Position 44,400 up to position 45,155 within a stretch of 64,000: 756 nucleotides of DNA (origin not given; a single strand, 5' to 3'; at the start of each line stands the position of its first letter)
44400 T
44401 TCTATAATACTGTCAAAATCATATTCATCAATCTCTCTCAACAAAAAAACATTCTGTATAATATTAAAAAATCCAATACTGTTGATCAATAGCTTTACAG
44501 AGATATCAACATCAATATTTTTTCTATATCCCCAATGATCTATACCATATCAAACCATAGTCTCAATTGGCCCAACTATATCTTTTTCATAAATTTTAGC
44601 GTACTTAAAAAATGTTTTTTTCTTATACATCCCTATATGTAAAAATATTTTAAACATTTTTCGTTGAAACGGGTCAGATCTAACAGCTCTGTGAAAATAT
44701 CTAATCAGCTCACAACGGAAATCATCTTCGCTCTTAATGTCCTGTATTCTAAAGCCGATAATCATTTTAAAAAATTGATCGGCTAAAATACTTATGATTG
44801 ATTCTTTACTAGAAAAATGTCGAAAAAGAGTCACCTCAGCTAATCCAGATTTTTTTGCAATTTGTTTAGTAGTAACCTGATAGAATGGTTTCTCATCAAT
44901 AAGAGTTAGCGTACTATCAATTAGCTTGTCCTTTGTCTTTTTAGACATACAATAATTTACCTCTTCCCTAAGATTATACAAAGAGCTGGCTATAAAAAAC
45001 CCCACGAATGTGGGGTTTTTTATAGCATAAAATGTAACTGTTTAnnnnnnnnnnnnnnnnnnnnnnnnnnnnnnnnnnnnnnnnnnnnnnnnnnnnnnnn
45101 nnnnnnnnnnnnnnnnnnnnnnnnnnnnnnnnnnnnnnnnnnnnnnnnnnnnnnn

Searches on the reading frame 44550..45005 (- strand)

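Call 69: search_protein_families(library=pfam, proteins=[window:44550-45005:-], max_evalue=0.00001)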
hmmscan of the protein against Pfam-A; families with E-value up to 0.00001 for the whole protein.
window:44550-45005:- (151 aa): 1 family
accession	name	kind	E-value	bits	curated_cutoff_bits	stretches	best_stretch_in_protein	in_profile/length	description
PF00440.29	TetR_N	-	7.1e-11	42.2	24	1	28-71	1-44/47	Bacterial regulatory proteins, tetR family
